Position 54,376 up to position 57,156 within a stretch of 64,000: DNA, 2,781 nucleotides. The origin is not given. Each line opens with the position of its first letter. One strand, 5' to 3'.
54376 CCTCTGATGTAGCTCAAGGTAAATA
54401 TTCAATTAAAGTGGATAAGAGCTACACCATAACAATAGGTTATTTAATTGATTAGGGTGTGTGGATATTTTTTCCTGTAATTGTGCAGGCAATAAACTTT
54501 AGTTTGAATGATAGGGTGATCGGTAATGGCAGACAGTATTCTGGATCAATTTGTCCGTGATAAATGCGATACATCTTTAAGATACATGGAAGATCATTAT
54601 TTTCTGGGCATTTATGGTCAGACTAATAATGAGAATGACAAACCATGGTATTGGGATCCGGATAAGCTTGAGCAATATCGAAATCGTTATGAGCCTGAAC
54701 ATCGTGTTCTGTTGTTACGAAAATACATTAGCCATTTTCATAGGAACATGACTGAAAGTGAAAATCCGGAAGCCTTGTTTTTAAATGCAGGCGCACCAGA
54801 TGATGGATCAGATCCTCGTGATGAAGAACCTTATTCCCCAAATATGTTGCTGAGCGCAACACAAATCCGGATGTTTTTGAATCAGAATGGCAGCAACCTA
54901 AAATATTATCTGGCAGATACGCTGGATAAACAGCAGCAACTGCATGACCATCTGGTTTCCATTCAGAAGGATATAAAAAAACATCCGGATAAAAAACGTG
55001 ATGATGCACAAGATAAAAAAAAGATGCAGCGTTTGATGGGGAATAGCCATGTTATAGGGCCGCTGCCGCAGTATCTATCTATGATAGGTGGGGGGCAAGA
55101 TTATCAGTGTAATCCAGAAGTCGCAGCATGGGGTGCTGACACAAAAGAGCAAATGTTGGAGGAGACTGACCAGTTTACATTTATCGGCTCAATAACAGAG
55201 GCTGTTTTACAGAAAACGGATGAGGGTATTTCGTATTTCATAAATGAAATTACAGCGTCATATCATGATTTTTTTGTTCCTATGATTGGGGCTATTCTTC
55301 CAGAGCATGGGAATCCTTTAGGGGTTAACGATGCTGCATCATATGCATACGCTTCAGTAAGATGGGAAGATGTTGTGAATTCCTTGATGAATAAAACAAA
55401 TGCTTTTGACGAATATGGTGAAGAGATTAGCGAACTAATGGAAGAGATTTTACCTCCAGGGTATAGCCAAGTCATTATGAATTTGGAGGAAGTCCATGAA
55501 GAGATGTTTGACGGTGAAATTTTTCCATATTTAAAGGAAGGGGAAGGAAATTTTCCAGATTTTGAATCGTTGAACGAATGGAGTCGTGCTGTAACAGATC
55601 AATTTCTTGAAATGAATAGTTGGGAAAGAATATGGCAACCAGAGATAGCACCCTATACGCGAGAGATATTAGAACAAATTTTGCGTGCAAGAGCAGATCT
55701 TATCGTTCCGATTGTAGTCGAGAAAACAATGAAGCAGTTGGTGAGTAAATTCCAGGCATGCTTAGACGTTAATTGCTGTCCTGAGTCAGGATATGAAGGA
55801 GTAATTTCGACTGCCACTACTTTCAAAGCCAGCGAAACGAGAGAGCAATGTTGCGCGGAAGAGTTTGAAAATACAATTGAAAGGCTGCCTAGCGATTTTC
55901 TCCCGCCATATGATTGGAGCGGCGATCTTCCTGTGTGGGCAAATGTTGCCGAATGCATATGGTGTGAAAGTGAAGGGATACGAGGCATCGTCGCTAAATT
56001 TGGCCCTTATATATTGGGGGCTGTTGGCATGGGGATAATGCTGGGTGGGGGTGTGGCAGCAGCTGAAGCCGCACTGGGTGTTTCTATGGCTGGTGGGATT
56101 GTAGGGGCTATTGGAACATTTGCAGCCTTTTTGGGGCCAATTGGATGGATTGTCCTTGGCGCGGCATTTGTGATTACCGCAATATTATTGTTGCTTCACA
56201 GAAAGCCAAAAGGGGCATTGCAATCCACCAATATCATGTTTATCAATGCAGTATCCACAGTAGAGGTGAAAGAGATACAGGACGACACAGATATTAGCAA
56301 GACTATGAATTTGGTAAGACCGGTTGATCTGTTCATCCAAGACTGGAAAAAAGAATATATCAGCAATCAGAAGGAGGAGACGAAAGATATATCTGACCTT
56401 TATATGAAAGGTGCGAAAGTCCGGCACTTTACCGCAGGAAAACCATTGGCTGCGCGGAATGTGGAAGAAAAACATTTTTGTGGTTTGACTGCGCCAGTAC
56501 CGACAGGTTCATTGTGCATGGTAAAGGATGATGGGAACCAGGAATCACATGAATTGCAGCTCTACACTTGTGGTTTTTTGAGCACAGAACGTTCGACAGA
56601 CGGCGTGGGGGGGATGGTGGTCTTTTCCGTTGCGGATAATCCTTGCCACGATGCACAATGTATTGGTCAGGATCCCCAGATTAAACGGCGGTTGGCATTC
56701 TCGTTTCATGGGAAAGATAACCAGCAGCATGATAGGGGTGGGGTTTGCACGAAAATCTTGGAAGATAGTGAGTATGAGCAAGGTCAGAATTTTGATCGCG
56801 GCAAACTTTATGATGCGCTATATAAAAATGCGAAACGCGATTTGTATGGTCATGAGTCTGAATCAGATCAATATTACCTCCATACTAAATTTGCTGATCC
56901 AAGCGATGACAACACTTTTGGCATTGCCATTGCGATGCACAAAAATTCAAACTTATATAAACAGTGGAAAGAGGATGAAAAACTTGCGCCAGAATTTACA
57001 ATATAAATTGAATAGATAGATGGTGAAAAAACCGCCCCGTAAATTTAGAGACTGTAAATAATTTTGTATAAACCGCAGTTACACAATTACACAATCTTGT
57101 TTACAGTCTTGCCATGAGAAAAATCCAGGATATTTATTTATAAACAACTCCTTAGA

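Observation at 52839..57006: AT-rich three-gene cassette of unrecognisable proteins beside the tRNA-Phe hotspot: best candidate for an undescribed (membrane-targeting or toxin-like) system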

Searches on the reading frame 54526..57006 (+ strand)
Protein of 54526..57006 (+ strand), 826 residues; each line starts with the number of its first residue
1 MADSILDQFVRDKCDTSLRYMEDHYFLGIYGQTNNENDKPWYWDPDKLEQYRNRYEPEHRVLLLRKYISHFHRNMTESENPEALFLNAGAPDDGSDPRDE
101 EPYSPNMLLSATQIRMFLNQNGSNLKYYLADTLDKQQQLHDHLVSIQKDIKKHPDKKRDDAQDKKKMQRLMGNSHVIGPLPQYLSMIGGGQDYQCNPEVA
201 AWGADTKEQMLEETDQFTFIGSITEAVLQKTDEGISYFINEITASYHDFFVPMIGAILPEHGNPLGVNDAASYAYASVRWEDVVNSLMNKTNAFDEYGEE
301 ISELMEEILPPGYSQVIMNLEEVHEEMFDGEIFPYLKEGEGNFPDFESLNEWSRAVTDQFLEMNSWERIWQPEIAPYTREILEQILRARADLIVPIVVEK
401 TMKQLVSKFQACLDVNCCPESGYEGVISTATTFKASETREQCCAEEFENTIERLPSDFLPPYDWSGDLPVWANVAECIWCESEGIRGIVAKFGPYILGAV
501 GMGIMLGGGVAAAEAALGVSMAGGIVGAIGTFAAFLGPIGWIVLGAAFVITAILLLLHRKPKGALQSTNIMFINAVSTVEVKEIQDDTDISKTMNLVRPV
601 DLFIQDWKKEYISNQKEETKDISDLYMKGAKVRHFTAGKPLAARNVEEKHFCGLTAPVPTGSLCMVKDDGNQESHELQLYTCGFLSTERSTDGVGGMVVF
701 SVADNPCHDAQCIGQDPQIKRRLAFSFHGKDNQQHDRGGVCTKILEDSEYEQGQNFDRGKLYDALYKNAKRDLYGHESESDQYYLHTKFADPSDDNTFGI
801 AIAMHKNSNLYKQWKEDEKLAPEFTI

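Call 4: search_protein_families(library=pfam, proteins=[window:54526-57006:+], max_evalue=1)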
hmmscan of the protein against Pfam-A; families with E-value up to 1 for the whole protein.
window:54526-57006:+ (826 aa): 0 families

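Call 5: search_protein_families(library=ncbifam, proteins=[window:54526-57006:+], max_evalue=1)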
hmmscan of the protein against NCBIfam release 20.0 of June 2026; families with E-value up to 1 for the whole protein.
window:54526-57006:+ (826 aa): 0 families

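Call 6: search_protein_families(library=padloc, proteins=[window:54526-57006:+], max_evalue=1)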
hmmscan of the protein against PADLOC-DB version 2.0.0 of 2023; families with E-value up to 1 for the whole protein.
window:54526-57006:+ (826 aa): 3 families
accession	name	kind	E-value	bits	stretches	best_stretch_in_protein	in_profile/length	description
PDLC04406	PDC-M09A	-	0.00026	18.5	1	508-583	180-260/330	-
PDLC04407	PDC-M09A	-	0.0019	15.8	1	506-567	135-201/282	-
PDLC03841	LeoBC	-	0.096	9.8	1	518-554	457-500/601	-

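Call 8: search_solved_structures(query=window:54526-57006:+, max_evalue=10, show_alignments=2)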
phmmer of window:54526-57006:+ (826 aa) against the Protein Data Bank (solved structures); distinct sequences matched with E-value up to 10: 1.
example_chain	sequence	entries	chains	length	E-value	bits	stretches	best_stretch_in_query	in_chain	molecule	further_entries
8jze_h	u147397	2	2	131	0.59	11.3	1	23-87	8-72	Photosystem I PsaR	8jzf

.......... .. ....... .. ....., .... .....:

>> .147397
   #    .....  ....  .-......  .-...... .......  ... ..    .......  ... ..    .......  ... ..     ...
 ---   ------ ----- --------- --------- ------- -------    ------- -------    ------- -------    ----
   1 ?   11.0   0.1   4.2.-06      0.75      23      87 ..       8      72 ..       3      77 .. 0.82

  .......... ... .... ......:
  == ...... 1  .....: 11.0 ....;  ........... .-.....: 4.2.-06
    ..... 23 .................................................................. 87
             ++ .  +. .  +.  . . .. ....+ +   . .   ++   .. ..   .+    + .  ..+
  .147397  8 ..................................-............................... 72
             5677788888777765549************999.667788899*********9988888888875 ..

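Call 10: find_homologous_proteins(query=window:54526-57006:+, max_evalue=0.001)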
Query window:54526-57006:+ (826 aa): 1 proteins with E <= 0.001 among 7264 candidates.
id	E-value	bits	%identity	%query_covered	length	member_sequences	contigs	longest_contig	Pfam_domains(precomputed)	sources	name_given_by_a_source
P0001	0.0e+0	1947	100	100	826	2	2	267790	-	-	-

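Call 15: find_encoding_contigs(protein=P0001, flank=10000, max_places=6)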
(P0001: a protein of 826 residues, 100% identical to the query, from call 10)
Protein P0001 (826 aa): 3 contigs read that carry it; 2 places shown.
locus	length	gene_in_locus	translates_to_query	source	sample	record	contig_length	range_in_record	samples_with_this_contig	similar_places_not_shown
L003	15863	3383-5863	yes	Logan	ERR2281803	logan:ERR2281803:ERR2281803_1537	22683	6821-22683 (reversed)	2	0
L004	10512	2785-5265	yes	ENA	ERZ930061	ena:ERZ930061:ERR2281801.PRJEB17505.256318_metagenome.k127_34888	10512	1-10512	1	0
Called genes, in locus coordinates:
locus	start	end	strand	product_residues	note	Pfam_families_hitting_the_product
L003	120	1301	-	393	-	PF00266:Aminotran_5, PF00155:Aminotran_1_2 (weak)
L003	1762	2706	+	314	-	-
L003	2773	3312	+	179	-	-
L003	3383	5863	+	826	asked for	-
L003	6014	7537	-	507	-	PF02696:SelO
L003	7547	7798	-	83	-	-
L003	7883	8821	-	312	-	-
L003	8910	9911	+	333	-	PF00762:Ferrochelatase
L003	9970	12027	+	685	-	PF00656:Peptidase_C14, PF00691:OmpA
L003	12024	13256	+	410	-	PF05226:CHASE2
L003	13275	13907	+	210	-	-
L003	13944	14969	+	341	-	PF00092:VWA, PF13519:VWA_2, PF00691:OmpA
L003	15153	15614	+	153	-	PF05685:Uma2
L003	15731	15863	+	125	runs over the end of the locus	PF00596:Aldolase_II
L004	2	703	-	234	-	?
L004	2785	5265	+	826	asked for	-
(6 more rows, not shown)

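Call 26: search_protein_representatives(protein=window:54526-57006:+)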
Query: 826 residues. Proteins with E-value up to 0.001 (for the whole library): 6; up to 1e-10: 6; up to 1e-30: 3. The best 6 are listed.
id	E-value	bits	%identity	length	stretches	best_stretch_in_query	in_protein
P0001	0.0e+00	1946.6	100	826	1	1-826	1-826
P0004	1.6e-73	264.7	49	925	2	596-824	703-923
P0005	3.9e-66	240.2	37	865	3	510-820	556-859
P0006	1.2e-23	99.6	39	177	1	656-826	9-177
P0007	3.1e-21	91.7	42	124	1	5-127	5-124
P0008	3.2e-19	85.1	55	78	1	750-826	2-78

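Call 28: find_encoding_contigs(protein=P0004, flank=10000, max_places=6)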
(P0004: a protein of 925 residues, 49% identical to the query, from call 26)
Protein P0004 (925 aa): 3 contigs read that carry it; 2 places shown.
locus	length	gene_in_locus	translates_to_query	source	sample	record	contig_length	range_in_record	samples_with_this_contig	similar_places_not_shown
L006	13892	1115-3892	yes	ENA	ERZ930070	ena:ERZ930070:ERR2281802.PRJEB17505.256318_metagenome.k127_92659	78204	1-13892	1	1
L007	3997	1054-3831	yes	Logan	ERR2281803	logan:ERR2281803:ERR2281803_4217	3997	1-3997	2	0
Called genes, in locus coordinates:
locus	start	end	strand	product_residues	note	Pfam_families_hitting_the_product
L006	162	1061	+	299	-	PF16670:PI-PLC-C1 (weak)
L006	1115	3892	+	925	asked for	-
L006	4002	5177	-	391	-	PF00089:Trypsin, PF13365:Trypsin_2, PF00595:PDZ (weak), PF13180:PDZ_2, PF17820:PDZ_6 (weak)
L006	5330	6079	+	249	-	PF01784:DUF34_NIF3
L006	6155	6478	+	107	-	PF00462:Glutaredoxin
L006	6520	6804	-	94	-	PF05016:ParE_toxin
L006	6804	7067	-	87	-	PF27535:RelB3_C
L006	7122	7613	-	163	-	PF05685:Uma2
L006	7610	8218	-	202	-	PF00929:RNase_T, PF16473:Rv2179c-like (weak)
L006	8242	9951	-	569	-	PF00696:AA_kinase, PF00583:Acetyltransf_1, PF13673:Acetyltransf_10, PF13508:Acetyltransf_7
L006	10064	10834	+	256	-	PF00753:Lactamase_B, PF12706:Lactamase_B_2 (weak)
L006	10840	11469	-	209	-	-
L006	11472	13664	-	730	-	PF13374:TPR_10, PF13424:TPR_12, PF17874:TPR_MalT, PF24885:TPR_NPHP3, PF13374:TPR_10, PF24885:TPR_NPHP3, PF13374:TPR_10, PF13424:TPR_12, +22 more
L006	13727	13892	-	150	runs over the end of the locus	-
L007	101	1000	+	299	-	PF16670:PI-PLC-C1 (weak)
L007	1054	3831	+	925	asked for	-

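Call 44: predict_structure(alignment_id=A2)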
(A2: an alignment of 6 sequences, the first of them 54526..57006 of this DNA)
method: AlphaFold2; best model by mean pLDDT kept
length: 826 residues; sequences in the alignment: 6
mean_pLDDT: 39.0   pTM: 0.25
mean pLDDT of the five models: 39.0, 38.3, 37.1, 36.0, 34.7
residues with pLDDT >= 90: 4; 70-90: 45; 50-70: 149; < 50: 628
segments of 3 or more residues with pLDDT < 50: 1-4, 84-88, 103-133, 170-686, 689-693, 705-718, 731-736, 748-755, 791-801, 808-810, 820-826
pLDDT, mean of each block of 10 residues (from residue 1): 44 69 75 61 84 84 76 63 50 68 41 33 36 52 65 54 57 34 25 25 21 24 25 27 28 26 26 25 28 30 36 28 29 28 34 39 39 34 34 35 38 31 26 27 34 30 26 25 26 26 22 24 29 35 38 33 26 26 28 25 26 30 22 24 26 27 31 36 48 54 44 41 58 49 54 51 63 53 51 45 49 54 36
secondary structure, 60 per line:
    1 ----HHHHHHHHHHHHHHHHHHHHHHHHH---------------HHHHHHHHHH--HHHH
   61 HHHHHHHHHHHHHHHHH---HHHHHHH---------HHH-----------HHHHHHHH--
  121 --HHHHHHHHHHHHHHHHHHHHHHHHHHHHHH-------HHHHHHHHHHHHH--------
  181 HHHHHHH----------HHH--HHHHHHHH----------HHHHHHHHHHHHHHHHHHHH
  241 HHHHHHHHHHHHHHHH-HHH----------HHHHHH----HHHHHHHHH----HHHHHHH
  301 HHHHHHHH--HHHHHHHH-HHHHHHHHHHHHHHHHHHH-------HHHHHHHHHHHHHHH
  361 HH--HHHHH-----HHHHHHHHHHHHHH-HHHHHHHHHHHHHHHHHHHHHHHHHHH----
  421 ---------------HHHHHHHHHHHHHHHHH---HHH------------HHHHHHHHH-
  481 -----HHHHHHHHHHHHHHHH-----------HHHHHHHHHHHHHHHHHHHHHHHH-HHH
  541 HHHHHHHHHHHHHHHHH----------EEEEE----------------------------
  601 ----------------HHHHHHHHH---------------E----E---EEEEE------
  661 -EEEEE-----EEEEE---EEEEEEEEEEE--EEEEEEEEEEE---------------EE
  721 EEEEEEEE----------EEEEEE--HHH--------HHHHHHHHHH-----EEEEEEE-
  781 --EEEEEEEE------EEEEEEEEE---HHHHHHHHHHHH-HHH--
elements in order (helices of 4 or more, strands of 3 or more residues): H5-29 H45-54 H57-77 H81-87 H111-118 H123-152 H160-172 H181-187 H203-210 H221-256 H271-276 H281-289 H294-308 H311-318 H320-338 H346-362 H365-369 H375-388 H390-416 H436-452 H471-479 H486-501 H513-536 H538-557 E568-572 H617-625 E650-654 E662-666 E672-676 E680-690 E693-703 E719-728 E739-744 H758-767 E773-779 E783-790 E797-805 H809-820

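Call 47: fold_search(model_id=the predicted structure, library=pdb)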
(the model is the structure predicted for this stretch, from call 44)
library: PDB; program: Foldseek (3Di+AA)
matches with E <= 10: 334; with E <= 0.001: 0
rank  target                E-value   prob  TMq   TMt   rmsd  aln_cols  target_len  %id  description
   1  1xi0_A                1.8e-02  0.41  0.06  0.23  12.8       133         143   11  X-ray crystal structure of wild-type Xerocomus chrysenteron lectin XCL (released 2005-08-30)
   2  5h0q                  2.1e-02  0.47  0.07  0.18  11.6       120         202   10  Crystal structure of lipid binding protein Nakanori at 1.5A (released 2016-10-19)
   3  1x99_B                2.2e-02  0.38  0.06  0.23  12.7       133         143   12  X-ray crystal structure of Xerocomus chrysenteron lectin XCL at 1.4 Angstroms resolution, mutated at Q46M, V54M, L58M (released 2004-12-14)
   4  2ofc_A                2.3e-02  0.35  0.06  0.22  12.6       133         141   12  The crystal structure of Sclerotium rolfsii lectin (released 2007-05-01)
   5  1x99_A                2.8e-02  0.54  0.06  0.26  12.5       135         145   11  X-ray crystal structure of Xerocomus chrysenteron lectin XCL at 1.4 Angstroms resolution, mutated at Q46M, V54M, L58M (released 2004-12-14)
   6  4yld_A                3.1e-02  0.30  0.07  0.24  16.1       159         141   12  The crystal structure of Sclerotium Rolfsii lectin variant 1 (SSR1) (released 2015-07-01)
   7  4z2f_A                4.2e-02  0.25  0.06  0.22  12.5       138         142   10  Sclerotium Rolfsii lectin variant (SSR2) with fine carbohydrate specificity (released 2015-07-01)
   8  1xi0_B                4.7e-02  0.25  0.06  0.22  12.7       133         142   12  X-ray crystal structure of wild-type Xerocomus chrysenteron lectin XCL (released 2005-08-30)
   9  1y2t_A                6.7e-02  0.14  0.05  0.18  16.6       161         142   10  Crystal structure of the common edible mushroom (Agaricus bisporus) lectin (released 2004-12-21)
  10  2l2b_MODEL_1_A        1.4e-01  0.15  0.05  0.17  14.8       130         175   12  Structure of StnII-Y111N, a mutant of the sea anemone actinoporin Sticholysin II (released 2011-06-29)
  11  3isq                  2.5e-01  0.07  0.04  0.08  19.2       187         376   16  Crystal structure of human 4-Hydroxyphenylpyruvate dioxygenase (released 2009-09-15)
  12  2rk9_B                2.9e-01  0.12  0.05  0.25  17.4       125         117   13  The crystal structure of a glyoxalase/bleomycin resistance protein/dioxygenase superfamily member from Vibrio splendid (released 2007-10-30)
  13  1b3k_B                2.9e-01  0.04  0.05  0.08  17.1       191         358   10  Plasminogen activator inhibitor-1 (released 1999-12-11)
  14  4p2o_B                3.1e-01  0.15  0.05  0.20  12.8       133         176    8  Crystal structure of the 2B4 TCR in complex with 2A/I-Ek (released 2014-05-21)
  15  7drb_A                3.5e-01  0.06  0.05  0.13  17.9       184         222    7  Crystal structure of plant receptor like protein RXEG1 with xyloglucanase XEG1 (released 2022-06-22)
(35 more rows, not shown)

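Call 58: find_encoding_contigs(protein=P0005, flank=10000, max_places=6)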
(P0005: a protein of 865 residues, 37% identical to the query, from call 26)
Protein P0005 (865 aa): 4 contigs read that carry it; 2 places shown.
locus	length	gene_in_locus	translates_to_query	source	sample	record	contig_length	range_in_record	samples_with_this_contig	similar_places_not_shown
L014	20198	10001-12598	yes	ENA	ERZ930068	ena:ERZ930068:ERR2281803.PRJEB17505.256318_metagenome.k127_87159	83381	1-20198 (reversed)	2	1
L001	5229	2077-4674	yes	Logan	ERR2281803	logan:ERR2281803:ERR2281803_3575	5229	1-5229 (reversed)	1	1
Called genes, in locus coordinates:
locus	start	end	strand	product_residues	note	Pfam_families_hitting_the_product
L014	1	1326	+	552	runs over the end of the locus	PF03109:ABC1, PF27536:UbiB_helical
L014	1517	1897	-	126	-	-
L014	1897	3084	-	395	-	PF00155:Aminotran_1_2, PF01041:DegT_DnrJ_EryC1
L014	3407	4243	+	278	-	PF04354:ZipA_C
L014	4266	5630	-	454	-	PF00171:Aldedh, PF05893:LuxC (faint)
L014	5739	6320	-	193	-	PF00081:Sod_Fe_N, PF02777:Sod_Fe_C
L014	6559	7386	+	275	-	PF00106:adh_short, PF01370:Epimerase (faint), PF08659:KR, PF13460:NAD_binding_10 (weak), PF13561:adh_short_C2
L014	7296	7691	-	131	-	-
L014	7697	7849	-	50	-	-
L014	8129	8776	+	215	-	-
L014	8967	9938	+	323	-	-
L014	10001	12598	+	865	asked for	-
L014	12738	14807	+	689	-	PF00133:tRNA-synt_1, PF01406:tRNA-synt_1e (faint), PF09334:tRNA-synt_1g, PF01921:tRNA-synt_1f (weak), PF19303:Anticodon_3, PF01588:tRNA_bind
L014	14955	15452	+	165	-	PF02508:Rnf-Nqr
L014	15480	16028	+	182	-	PF04060:FeS, PF12838:Fer4_7 (faint), PF13237:Fer4_10 (weak), PF00037:Fer4 (weak), PF14697:Fer4_21, PF13187:Fer4_9 (weak)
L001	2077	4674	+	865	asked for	-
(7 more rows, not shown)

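Call 59: find_encoding_contigs(protein=P0007, flank=10000, max_places=6)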
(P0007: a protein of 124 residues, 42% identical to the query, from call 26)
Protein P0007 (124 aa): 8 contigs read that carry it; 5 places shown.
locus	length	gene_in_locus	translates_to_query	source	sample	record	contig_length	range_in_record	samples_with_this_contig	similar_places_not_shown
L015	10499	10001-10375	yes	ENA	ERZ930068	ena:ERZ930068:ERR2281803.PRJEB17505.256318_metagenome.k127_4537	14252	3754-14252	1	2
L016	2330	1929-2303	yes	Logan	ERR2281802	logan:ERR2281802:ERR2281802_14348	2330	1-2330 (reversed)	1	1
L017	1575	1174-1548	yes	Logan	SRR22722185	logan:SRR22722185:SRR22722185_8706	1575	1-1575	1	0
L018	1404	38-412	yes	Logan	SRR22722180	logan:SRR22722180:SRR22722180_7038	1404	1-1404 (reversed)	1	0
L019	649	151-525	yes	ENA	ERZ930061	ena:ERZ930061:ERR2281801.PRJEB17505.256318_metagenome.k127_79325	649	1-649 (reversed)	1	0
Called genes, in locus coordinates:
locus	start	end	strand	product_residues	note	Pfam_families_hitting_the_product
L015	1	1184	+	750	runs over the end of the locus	-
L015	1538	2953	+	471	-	PF00749:tRNA-synt_1c, PF19269:Anticodon_2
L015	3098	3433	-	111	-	-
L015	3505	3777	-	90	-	PF07798:CCDC90-like (weak)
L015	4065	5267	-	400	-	PF00583:Acetyltransf_1, PF13673:Acetyltransf_10 (weak), PF13508:Acetyltransf_7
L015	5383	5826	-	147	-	PF11071:Nuc_deoxyri_tr3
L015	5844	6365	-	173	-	PF00210:Ferritin, PF02915:Rubrerythrin, PF22277:EncFtn-like (weak)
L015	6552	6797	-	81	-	-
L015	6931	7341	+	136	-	-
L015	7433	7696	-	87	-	-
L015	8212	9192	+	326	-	-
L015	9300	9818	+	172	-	-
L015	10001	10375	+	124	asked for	-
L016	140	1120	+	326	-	-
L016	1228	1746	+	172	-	-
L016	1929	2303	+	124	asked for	-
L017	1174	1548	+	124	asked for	-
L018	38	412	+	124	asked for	-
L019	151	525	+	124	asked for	-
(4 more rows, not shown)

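Call 60: find_encoding_contigs(protein=P0006, flank=10000, max_places=6)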
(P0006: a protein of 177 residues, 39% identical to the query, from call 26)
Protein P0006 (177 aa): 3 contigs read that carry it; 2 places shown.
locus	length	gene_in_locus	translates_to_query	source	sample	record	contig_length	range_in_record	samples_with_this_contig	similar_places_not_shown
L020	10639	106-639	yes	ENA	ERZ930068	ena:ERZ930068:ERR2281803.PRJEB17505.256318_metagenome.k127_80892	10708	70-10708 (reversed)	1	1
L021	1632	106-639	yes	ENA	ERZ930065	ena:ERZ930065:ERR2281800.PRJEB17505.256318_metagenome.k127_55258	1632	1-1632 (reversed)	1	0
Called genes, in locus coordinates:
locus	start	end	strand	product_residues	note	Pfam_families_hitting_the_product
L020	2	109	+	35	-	?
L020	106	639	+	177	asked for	-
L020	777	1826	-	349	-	PF02899:Phage_int_SAM_1, PF13495:Phage_int_SAM_4, PF00589:Phage_integrase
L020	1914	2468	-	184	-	PF13740:ACT_6, PF01842:ACT (faint), PF13291:ACT_4 (faint), PF22629:ACT_AHAS_ss (faint)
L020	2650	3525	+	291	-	PF00701:DHDPS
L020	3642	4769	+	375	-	PF06804:BamC_C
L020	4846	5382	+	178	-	PF05433:Rick_17kDa_Anti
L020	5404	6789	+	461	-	PF13742:tRNA_anti_2, PF01336:tRNA_anti-codon, PF02601:Exonuc_VII_L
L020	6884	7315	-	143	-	-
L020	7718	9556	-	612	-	PF13522:GATase_6, PF13537:GATase_7, PF01380:SIS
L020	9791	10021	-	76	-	-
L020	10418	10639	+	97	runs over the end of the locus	?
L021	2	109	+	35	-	?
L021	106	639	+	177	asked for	-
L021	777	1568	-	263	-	PF00589:Phage_integrase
